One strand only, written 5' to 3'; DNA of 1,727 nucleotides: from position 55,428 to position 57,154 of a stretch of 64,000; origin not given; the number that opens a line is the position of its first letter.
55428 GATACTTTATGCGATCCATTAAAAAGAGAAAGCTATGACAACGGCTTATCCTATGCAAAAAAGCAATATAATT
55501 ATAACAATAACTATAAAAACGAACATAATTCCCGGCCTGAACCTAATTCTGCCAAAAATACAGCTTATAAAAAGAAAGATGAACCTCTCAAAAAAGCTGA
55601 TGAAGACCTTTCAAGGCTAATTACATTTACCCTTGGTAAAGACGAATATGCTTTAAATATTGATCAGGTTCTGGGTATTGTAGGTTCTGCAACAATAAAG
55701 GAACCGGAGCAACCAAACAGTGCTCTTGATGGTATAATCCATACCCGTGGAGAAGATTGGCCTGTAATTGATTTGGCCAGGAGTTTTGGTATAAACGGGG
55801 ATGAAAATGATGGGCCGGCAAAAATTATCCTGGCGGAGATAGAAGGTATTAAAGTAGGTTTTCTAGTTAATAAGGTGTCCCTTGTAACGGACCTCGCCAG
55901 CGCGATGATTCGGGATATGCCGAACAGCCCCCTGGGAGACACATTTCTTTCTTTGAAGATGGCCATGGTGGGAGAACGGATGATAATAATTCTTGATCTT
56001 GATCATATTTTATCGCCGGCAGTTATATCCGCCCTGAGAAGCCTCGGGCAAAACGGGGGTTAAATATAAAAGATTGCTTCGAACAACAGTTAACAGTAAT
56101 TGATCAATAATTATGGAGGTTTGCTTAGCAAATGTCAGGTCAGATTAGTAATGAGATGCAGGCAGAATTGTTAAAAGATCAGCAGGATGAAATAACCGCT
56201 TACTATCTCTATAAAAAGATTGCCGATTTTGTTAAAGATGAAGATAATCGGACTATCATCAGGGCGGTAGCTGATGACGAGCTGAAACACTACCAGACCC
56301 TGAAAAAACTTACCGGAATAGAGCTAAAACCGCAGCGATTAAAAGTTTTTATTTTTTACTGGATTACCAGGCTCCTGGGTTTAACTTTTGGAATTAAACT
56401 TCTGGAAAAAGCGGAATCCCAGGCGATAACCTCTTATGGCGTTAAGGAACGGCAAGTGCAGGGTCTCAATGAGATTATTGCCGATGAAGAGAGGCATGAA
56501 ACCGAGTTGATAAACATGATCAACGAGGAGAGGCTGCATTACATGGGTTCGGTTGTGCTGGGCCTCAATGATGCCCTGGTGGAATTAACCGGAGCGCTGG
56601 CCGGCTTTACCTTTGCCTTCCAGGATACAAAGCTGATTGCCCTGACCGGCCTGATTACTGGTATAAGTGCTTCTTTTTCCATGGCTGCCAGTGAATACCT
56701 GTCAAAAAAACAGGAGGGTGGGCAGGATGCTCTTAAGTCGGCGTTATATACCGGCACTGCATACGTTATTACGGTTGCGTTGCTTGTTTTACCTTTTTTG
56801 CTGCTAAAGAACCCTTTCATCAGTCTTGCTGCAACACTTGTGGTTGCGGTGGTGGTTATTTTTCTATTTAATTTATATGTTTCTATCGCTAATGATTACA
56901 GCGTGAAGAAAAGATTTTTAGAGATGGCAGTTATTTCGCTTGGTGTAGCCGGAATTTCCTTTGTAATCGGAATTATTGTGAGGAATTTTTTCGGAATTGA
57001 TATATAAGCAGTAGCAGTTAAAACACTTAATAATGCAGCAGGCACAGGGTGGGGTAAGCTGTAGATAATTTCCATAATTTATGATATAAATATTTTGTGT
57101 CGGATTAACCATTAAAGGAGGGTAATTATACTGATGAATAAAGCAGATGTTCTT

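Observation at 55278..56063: J-domain-CheW fusion with no chemotaxis genes in the window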

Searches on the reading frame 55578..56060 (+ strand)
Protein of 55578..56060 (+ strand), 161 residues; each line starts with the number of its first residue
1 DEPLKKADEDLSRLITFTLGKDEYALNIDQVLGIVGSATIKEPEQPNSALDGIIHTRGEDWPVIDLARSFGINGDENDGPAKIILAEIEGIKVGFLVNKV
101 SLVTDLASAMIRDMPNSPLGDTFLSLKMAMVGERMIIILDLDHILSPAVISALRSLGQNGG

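Call 23: search_solved_structures(query=window:55578-56060:+, max_evalue=0.01, show_alignments=3)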
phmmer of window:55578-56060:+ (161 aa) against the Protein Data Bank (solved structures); distinct sequences matched with E-value up to 0.01: 6.
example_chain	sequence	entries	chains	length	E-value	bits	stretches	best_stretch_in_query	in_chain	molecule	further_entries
2qdl_A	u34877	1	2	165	2.7e-13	53.3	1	13-144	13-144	Chemotaxis signal transduction protein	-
1k0s_A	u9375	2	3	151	2.2e-10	43.8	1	14-148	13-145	CHEMOTAXIS PROTEIN CHEW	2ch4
2ho9_A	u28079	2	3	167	2.2e-10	43.8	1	13-154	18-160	Chemotaxis protein cheW | CheW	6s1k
4jpb_W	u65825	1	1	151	3.2e-10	43.3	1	14-146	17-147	Chemotaxis protein CheW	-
3ja6_A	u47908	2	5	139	3.4e-10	43.2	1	14-146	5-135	Chemotaxis protein CheW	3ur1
8c5v_E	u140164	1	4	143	8.7e-10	41.9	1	14-146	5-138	Chemotaxis protein CheW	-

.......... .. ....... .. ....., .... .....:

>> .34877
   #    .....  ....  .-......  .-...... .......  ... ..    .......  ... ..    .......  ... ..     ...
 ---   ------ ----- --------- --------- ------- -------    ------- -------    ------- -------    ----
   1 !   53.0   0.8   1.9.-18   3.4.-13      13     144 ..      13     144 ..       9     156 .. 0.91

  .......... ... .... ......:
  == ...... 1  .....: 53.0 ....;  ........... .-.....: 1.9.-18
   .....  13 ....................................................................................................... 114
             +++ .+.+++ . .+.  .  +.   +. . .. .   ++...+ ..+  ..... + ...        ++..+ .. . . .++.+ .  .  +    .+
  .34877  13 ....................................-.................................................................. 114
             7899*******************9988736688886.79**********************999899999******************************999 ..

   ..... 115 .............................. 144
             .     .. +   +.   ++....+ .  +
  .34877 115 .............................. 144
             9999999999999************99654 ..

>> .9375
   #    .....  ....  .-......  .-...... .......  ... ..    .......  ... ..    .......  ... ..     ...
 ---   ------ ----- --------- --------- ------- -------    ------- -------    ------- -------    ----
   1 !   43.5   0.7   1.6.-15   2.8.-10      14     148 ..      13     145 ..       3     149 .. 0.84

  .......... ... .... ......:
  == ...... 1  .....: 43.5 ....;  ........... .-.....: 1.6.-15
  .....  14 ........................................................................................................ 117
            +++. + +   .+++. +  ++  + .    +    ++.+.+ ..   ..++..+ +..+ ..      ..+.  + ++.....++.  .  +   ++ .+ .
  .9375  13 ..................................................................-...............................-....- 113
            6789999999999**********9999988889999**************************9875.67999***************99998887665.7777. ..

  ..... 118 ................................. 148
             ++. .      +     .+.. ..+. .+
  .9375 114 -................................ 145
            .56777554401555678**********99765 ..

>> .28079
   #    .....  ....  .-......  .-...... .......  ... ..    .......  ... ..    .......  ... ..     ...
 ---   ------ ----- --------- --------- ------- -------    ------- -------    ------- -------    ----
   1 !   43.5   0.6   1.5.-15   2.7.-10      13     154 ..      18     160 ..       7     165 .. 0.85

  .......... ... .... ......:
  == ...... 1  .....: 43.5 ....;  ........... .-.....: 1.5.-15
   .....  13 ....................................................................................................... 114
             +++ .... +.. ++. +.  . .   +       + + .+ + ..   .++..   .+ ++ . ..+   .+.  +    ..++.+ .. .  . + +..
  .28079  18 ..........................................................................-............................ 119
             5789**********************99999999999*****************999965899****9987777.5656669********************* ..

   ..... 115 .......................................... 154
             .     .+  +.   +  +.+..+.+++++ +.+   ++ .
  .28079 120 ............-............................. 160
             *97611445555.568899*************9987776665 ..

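Call 31: find_homologous_proteins(query=A2, max_evalue=0.00001)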
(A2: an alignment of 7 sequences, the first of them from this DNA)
Query A2 (7 sequences) (157 aa, profile of the alignment): 27 proteins with E <= 0.00001 among 2806 candidates.
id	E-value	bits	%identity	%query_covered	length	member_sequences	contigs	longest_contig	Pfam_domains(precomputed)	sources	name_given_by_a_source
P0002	9.7e-68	244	75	97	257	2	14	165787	PF00226.37,PF01584.25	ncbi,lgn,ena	-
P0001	1.5e-66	241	100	100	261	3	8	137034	PF00226.37,PF01584.25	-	-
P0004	1.9e-65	237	48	92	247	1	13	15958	PF00226.37,PF01584.25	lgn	-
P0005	2.1e-65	237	46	92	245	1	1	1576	PF00226.37,PF01584.25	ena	-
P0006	3.6e-61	223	47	94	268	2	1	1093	PF00226.37,PF01584.25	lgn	-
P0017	4.1e-60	220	38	93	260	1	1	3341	PF00226.37,PF01584.25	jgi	jgi:chemotaxis signal transduction protein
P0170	2.3e-59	217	42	100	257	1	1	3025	PF00226.37,PF01584.25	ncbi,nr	ncbi:MAG: chemotaxis protein CheW [Dethiobacteria bacterium]|nr:chemotaxis protein CheW [Dethiobacte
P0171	9.1e-58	212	40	99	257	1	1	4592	PF00226.37,PF01584.25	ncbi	-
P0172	1.3e-57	212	46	94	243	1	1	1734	PF00226.37,PF01584.25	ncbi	-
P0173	2.1e-56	208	42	100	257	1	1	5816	PF00226.37,PF01584.25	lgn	-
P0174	3.5e-56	207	39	98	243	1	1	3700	PF00226.37,PF01584.25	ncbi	-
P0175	9.4e-55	202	44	96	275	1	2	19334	PF00226.37,PF01584.25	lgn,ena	-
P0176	9.7e-51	189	44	94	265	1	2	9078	PF00226.37,PF01584.25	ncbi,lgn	-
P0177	2.8e-45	172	40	91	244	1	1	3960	PF00226.37,PF01584.25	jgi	jgi:chemotaxis signal transduction protein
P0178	3.4e-18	84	27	91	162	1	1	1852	PF01584.25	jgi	jgi:purine-binding chemotaxis protein CheW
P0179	5.1e-18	83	27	91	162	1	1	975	PF01584.25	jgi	-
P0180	8.0e-18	82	27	91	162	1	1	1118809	PF01584.25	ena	-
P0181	1.1e-17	82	27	91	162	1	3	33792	PF01584.25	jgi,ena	-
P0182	5.7e-17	80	30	90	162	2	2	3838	PF01584.25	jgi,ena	-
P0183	2.3e-16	78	29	89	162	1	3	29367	PF01584.25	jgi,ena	-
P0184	4.9e-16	77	29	89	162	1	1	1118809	PF01584.25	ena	-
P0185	7.1e-15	73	29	89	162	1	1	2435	PF01584.25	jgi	-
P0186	7.5e-15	73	30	85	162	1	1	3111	PF01584.25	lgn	-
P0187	8.4e-13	66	27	85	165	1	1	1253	PF01584.25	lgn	-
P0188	4.2e-12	64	27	91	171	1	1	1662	PF01584.25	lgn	-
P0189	5.1e-7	47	28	89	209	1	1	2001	PF01584.25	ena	-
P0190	6.4e-6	44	22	57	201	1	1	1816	PF01584.25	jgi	jgi:purine-binding chemotaxis protein CheW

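Call 32: find_encoding_contigs(protein=P0175, flank=10000, max_places=2)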
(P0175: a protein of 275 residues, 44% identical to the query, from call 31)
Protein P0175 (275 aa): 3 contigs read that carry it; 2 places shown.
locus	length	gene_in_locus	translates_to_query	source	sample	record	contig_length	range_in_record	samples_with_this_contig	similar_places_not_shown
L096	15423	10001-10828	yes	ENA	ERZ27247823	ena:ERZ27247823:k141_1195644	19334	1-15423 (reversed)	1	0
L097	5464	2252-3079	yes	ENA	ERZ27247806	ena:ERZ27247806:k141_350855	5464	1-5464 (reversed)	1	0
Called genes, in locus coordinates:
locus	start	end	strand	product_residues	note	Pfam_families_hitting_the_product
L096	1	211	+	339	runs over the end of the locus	PF13476:AAA_23 (weak), PF00005:ABC_tran, PF13304:AAA_21 (faint)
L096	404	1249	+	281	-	PF02749:QRPTase_N, PF01729:QRPTase_C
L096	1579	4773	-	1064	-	PF00580:UvrD-helicase, PF13245:AAA_19, PF13361:UvrD_C, PF13538:UvrD_C_2 (weak)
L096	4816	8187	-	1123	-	PF12705:PDDEXK_1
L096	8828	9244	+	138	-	PF06305:LapA_dom (weak)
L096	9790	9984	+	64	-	-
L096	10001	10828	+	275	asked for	PF00226:DnaJ, PF01584:CheW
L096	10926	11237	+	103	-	-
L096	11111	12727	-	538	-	PF00015:MCPsignal, PF00497:SBP_bac_3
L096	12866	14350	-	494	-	PF00474:SSF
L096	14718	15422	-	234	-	?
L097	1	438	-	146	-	?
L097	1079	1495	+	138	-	PF06305:LapA_dom (weak)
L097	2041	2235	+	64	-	-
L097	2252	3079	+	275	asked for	PF00226:DnaJ, PF01584:CheW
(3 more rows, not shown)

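Call 33: find_encoding_contigs(protein=P0176, flank=10000, max_places=2)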
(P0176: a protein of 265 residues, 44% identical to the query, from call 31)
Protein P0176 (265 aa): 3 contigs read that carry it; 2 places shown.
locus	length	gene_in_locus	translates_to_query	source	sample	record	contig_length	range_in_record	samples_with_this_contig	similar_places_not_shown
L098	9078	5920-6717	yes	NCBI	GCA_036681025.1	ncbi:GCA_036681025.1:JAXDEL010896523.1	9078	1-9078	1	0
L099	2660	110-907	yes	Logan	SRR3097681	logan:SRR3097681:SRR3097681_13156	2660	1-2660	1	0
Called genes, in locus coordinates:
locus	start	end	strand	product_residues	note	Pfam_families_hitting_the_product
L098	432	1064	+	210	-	PF00891:Methyltransf_2 (weak), PF13489:Methyltransf_23, PF02353:CMAS (weak), PF01209:Ubie_methyltran, PF13847:Methyltransf_31, PF08241:Methyltransf_11, PF08242:Methyltransf_12, PF13649:Methyltransf_25, +2 more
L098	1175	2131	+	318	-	PF06347:SH3_4 (weak), PF08239:SH3_3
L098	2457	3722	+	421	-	PF00155:Aminotran_1_2, PF00266:Aminotran_5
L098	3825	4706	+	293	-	PF00892:EamA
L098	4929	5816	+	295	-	PF00274:Glycolytic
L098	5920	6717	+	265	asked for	PF00226:DnaJ, PF01584:CheW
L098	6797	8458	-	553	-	PF07905:PucR, PF13556:HTH_30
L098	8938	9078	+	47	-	?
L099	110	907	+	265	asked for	PF00226:DnaJ, PF01584:CheW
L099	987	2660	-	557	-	?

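Call 55: find_related_loci(query=A2, collection=metagenome_contigs, flank=10000)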
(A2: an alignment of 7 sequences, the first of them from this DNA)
Query A2 (157 aa) in metagenome_contigs; peptide patterns used: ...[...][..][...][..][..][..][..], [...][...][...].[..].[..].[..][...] (x = any residue, [..] = any of these).
349 stretches matched a pattern; 19 encode a relative of the query (tblastn E <= 1e-3); 19 distinct loci.
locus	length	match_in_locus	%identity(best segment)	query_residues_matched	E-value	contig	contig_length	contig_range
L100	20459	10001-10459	75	1-153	3e-74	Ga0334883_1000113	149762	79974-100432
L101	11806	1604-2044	41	6-152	1e-35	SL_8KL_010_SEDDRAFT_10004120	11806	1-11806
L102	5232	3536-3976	41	6-152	2e-33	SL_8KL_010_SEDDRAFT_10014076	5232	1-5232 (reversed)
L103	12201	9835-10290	39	1-152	8e-33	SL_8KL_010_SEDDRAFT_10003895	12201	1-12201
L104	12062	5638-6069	30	10-152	7e-15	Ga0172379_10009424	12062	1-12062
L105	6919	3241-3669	29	9-148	3e-10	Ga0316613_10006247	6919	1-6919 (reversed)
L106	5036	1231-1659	29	9-148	3e-10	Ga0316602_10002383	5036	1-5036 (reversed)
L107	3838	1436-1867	30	9-149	6e-10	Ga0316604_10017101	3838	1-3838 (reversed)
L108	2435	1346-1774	29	9-148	8e-10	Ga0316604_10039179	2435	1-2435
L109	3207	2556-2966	28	9-142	1e-9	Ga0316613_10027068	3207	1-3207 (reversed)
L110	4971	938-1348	29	9-142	1e-9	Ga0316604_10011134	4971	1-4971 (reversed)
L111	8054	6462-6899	25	11-155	4e-9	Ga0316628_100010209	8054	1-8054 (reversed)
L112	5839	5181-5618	27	9-151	7e-9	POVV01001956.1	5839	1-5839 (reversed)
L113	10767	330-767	27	9-151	3e-8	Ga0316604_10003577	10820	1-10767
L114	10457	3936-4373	26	9-151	7e-8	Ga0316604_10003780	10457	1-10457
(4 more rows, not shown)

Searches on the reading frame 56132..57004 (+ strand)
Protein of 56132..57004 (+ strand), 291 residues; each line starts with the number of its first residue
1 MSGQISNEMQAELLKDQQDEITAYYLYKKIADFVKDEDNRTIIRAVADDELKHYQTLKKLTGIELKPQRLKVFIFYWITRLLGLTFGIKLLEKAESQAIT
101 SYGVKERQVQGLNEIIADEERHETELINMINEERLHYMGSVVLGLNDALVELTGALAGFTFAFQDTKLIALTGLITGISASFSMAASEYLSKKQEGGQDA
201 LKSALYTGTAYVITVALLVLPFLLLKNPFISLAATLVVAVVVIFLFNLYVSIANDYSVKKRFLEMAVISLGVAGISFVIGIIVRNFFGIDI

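Call 59: search_protein_families(library=ncbifam, proteins=[window:56132-57004:+], max_evalue=0.00001)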
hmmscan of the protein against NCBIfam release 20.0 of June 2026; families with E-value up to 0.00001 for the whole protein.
window:56132-57004:+ (291 aa): 1 family
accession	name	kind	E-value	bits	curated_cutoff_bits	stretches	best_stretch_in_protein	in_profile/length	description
NF045676.1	FeExpMbfA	equivalog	2.4e-06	27.2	450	0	106-283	141-315/318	iron exporter MbfA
